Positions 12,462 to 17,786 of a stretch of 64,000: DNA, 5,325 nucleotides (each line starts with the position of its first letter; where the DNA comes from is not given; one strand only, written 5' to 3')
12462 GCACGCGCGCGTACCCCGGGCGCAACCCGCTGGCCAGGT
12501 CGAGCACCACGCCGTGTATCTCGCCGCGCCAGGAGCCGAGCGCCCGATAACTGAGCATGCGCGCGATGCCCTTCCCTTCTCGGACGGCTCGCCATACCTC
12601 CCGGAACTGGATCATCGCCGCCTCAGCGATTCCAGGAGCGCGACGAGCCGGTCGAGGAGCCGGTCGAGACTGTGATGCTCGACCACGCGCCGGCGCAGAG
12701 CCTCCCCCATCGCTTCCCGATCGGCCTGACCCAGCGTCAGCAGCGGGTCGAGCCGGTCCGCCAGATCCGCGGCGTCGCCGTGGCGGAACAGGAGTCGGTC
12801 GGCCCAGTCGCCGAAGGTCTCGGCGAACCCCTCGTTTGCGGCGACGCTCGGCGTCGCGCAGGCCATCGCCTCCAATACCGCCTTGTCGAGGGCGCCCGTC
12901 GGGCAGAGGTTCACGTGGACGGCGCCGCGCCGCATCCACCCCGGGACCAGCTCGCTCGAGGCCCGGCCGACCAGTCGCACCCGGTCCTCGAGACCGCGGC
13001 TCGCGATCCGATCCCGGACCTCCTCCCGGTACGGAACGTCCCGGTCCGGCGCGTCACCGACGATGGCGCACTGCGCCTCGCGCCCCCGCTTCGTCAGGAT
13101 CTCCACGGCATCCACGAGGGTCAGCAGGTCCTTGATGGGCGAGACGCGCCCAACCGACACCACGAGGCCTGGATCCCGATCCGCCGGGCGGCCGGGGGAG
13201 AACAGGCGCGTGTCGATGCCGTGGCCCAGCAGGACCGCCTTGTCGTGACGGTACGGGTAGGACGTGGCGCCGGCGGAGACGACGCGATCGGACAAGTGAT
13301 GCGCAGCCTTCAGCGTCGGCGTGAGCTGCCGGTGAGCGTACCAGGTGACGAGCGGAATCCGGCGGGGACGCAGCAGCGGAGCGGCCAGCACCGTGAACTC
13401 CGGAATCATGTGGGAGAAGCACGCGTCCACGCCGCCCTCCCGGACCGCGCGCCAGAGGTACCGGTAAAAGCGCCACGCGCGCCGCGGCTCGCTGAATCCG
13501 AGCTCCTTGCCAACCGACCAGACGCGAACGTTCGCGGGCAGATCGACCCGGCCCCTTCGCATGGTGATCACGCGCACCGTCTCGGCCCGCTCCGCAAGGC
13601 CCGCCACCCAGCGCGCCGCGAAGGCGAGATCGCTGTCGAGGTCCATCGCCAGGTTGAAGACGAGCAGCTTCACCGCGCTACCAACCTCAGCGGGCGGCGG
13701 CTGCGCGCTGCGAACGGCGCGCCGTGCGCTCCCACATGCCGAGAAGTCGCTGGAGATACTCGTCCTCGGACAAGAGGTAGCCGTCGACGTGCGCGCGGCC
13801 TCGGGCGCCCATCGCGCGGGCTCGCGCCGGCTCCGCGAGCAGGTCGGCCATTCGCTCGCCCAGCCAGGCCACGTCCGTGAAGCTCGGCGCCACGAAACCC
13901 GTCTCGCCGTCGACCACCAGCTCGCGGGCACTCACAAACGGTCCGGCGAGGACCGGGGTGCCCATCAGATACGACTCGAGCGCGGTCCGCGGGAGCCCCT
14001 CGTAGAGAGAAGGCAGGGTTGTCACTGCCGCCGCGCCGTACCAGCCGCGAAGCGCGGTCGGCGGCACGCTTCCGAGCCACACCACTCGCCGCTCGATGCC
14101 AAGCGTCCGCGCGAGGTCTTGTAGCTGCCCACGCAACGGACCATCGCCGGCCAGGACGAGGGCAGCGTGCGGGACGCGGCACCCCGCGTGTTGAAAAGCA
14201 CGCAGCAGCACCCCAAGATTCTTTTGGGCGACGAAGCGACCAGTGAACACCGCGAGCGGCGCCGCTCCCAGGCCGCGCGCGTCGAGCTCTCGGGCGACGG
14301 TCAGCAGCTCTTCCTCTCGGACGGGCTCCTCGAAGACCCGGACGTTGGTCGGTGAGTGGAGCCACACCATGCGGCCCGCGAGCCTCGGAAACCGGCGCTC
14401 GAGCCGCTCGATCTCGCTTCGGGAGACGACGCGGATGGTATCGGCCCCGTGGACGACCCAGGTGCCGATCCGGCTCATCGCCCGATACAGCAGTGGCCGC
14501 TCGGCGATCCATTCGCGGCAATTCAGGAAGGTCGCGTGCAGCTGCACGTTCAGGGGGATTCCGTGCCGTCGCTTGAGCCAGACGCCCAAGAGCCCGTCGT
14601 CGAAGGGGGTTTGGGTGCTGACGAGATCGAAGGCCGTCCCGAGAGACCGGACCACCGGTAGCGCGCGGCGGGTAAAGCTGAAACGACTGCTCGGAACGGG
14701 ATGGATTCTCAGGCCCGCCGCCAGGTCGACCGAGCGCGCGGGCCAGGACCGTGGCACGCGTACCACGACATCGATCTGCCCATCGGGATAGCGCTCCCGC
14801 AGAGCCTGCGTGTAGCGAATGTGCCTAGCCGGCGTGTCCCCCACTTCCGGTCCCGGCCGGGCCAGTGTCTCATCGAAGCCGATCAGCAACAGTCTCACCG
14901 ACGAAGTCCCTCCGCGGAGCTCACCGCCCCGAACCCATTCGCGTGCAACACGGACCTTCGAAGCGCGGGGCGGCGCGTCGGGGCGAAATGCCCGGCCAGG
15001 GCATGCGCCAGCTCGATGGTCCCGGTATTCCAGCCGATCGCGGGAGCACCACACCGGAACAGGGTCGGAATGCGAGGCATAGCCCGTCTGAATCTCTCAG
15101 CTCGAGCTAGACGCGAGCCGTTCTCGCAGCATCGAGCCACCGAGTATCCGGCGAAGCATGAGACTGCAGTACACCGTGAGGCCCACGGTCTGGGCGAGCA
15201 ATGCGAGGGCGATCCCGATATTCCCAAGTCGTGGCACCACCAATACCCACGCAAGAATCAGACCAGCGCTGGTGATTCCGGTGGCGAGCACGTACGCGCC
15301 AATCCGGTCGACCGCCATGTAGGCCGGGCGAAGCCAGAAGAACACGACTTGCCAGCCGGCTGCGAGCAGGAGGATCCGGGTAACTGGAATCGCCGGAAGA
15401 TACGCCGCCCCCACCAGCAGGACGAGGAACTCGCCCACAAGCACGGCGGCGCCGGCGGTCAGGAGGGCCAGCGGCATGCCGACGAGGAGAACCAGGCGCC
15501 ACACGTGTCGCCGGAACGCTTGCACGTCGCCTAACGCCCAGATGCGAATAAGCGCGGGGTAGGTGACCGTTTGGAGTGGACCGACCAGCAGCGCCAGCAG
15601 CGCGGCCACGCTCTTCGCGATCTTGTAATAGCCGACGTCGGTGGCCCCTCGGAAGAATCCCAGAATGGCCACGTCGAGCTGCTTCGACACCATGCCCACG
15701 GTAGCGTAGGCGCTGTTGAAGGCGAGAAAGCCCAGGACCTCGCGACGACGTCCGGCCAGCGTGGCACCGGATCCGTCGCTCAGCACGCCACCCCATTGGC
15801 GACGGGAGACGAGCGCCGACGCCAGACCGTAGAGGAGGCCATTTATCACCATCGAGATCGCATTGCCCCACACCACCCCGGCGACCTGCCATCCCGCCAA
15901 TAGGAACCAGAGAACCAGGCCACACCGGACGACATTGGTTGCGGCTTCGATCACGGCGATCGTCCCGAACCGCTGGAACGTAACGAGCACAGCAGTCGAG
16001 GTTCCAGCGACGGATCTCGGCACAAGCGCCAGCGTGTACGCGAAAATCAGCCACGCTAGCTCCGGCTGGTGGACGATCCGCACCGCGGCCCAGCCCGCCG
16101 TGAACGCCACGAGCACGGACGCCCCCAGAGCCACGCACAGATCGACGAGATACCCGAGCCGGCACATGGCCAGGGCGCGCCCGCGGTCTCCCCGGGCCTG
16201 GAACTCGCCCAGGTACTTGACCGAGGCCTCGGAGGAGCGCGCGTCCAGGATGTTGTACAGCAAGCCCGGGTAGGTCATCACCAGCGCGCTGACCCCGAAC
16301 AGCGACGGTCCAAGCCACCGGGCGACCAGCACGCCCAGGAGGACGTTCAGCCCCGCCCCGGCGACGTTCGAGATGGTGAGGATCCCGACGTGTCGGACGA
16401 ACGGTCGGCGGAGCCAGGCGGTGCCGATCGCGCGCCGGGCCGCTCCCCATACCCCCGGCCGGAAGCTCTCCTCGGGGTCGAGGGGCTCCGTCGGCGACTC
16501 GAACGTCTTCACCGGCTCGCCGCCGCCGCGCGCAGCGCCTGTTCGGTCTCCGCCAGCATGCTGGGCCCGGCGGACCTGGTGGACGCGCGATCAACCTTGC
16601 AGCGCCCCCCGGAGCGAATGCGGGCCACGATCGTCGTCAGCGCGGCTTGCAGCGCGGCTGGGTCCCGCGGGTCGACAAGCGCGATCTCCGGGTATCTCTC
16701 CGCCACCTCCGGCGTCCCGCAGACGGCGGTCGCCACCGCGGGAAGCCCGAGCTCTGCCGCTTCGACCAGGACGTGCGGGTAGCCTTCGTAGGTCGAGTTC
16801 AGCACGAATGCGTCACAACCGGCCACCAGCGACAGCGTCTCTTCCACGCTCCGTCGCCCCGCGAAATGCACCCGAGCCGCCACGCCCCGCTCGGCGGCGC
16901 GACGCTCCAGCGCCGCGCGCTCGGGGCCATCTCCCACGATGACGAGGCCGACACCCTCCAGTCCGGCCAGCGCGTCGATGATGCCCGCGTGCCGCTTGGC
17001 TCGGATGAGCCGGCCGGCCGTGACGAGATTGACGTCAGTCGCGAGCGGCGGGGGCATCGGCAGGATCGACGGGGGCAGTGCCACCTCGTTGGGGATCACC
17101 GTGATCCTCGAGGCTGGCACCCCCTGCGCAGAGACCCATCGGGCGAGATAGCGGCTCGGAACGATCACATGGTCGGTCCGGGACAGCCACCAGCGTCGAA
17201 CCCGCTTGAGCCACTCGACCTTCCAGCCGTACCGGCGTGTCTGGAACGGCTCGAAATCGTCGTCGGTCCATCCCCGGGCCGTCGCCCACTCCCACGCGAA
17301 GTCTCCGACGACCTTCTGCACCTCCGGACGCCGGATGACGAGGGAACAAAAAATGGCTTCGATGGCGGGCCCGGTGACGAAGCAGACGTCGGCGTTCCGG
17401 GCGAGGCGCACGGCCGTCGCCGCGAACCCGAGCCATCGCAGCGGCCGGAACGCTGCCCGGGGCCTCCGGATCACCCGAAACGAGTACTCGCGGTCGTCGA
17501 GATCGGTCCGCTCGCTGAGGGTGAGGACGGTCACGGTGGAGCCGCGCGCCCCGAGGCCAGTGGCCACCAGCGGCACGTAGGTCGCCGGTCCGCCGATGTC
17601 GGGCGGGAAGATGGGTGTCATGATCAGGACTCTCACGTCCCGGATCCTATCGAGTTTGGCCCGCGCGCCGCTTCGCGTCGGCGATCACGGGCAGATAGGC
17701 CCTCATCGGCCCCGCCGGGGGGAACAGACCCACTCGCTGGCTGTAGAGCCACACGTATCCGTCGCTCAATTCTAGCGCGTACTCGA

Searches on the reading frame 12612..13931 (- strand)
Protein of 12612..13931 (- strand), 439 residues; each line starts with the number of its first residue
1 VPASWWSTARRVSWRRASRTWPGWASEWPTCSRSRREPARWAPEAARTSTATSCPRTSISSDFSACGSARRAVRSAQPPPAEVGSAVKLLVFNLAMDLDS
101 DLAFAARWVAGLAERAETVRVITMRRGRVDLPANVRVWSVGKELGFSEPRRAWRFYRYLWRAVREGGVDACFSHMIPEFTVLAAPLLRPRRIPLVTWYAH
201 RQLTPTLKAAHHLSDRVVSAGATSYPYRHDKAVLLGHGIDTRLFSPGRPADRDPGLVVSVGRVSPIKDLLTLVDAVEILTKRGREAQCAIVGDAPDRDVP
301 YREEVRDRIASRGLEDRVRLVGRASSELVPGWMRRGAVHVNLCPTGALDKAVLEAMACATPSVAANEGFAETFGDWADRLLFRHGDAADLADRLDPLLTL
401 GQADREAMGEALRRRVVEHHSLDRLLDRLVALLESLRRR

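Call 20: search_protein_families(library=pfam, proteins=[window:12612-13931:-], max_evalue=0.0001)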
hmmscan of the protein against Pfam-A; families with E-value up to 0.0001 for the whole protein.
window:12612-13931:- (439 aa): 4 families
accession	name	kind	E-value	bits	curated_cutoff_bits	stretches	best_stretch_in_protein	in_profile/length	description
PF13692.12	Glyco_trans_1_4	-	9.8e-20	71.7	27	1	256-398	3-140/142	Glycosyl transferases group 1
PF00534.26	Glycos_transf_1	-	1.7e-19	70.5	26.4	1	250-414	11-171/172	Glycosyl transferases group 1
PF13524.12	Glyco_trans_1_2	-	1.3e-08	35.4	25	1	283-430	12-143/144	Glycosyl transferase-like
PF13439.12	Glyco_transf_4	-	4.9e-06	27.1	28.5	1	106-198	9-103/170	Glycosyltransferase Family 4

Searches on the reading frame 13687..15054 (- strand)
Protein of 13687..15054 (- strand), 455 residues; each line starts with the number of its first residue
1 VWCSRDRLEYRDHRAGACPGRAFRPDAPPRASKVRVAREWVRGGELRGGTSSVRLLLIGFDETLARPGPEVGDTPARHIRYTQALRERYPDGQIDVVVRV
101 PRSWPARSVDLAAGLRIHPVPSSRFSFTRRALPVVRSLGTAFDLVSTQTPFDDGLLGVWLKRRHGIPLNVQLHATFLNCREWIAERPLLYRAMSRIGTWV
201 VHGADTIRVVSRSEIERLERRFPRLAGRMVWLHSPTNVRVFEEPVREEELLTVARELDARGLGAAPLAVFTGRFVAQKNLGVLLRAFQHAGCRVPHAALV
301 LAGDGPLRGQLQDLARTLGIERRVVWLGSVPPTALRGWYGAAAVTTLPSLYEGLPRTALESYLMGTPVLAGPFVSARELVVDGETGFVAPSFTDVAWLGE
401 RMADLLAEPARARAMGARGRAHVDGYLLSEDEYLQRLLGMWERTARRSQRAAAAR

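Call 37: search_protein_families(library=ncbifam, proteins=[window:13687-15054:-], max_evalue=0.00001)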
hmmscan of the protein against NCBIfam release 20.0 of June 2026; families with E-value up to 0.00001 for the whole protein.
window:13687-15054:- (455 aa): 17 families
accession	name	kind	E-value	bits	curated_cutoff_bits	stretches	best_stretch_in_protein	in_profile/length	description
TIGR03449.1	mycothiol_MshA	equivalog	4.4e-19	68.7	462.5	1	125-426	85-387/406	D-inositol-3-phosphate glycosyltransferase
TIGR03088.1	stp2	hypoth_equivalog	4.8e-17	62.1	409.05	1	269-425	198-355/374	TIGR03088 family PEP-CTERM/XrtA system glycosyltransferase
TIGR04063.1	stp3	hypoth_equivalog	5.1e-17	61.8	442.05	1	142-424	93-376/397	TIGR04063 family PEP-CTERM/XrtA system glycosyltransferase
TIGR02149.1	glgA_Coryne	subfamily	1.7e-15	57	302.4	1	155-424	96-371/391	glycogen synthase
NF041876.1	EPS_EpsE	equivalog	2.6e-15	56.6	400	1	269-424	217-377/389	exopolysaccharide biosynthesis GT4 family glycosyltransferase EpsE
NF038229.1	Glyco4_Geo_Pelo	equivalog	2.2e-14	53.2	400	1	193-432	99-325/338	GPMC system family 4 glycosyltransferase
TIGR03999.1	thiol_BshA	equivalog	3.7e-13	49.2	273.7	1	278-424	212-354/375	N-acetyl-alpha-D-glucosaminyl L-malate synthase BshA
NF011726.0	PRK15179.1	equivalog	6.3e-12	44.6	733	1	287-392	539-642/694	Vi polysaccharide biosynthesis protein TviE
TIGR04157.1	glyco_rSAM_CFB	subfamily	2.9e-11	43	400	1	267-422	229-388/406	TIGR04157 family glycosyltransferase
NF012034.0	PRK15490.1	equivalog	1.1e-10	40.6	813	1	273-389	406-520/578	Vi polysaccharide biosynthesis glycosyltransferase TviE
TIGR04047.1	MSMEG_0565_glyc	hypoth_equivalog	5.3e-10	38.9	259.85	1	203-426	138-358/373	MSMEG_0565 family glycosyltransferase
NF050056.1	ProtGlycPglH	equivalog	2e-09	37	600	1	267-409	181-320/354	GalNAc-alpha-(1->4)-GalNAc-alpha-(1->3)-diNAcBac-PP-undecaprenol alpha-1,4-N-acetyl-D-galactosaminyltransferase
NF047684.1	TeichurnBiosyTuaC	equivalog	1.3e-08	34.2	550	1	267-408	221-354/391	teichuronic acid biosynthesis protein TuaC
NF007396.0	PRK09922.1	equivalog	3.5e-07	29.4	385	1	272-384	189-303/361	lipopolysaccharide 1,6-galactosyltransferase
NF046085.1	XrtY_assoc_Gly1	equivalog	3.8e-06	26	400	1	269-391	213-334/387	XrtY-associated glycosyltransferase XYAG1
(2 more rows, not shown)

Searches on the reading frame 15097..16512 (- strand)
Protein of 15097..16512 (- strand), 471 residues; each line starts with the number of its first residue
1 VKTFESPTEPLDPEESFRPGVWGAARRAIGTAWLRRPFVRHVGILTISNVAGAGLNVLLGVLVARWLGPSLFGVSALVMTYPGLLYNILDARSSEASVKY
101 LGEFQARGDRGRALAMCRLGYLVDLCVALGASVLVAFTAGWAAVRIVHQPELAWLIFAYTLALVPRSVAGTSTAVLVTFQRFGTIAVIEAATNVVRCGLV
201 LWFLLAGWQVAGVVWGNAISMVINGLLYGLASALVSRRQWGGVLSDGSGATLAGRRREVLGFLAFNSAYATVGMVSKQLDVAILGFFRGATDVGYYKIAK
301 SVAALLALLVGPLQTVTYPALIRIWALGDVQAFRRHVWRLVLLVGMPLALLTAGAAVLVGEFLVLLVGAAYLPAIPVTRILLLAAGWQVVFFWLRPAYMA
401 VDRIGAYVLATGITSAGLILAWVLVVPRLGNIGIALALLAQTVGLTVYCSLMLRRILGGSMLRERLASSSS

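Call 20: search_protein_families(library=pfam, proteins=[window:15097-16512:-], max_evalue=0.0001)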
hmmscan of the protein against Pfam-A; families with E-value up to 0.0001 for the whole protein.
window:15097-16512:- (471 aa): 2 families
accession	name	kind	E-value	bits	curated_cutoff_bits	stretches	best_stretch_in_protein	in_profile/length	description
PF01943.22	Polysacc_synt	-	1.7e-16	60.9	28.2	1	39-325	2-274/274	Polysaccharide biosynthesis protein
PF13440.11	Polysacc_synt_3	-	5e-11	42.8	23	1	63-375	2-292/293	Polysaccharide biosynthesis protein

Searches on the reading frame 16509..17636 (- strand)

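Call 20: search_protein_families(library=pfam, proteins=[window:16509-17636:-], max_evalue=0.0001)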
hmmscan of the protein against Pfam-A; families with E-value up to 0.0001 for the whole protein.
window:16509-17636:- (375 aa): 4 families
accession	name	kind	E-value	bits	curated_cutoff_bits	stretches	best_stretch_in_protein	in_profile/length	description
PF00534.26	Glycos_transf_1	-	1e-27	97.2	26.4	1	204-336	18-155/172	Glycosyl transferases group 1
PF13692.12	Glyco_trans_1_4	-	4.7e-24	85.7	27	1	203-337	3-140/142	Glycosyl transferases group 1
PF13439.12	Glyco_transf_4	-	4.4e-16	59.8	28.5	1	14-183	1-164/170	Glycosyltransferase Family 4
PF13579.12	Glyco_trans_4_4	-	2.6e-15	57.6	29.7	1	15-183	1-157/158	Glycosyl transferase 4-like domain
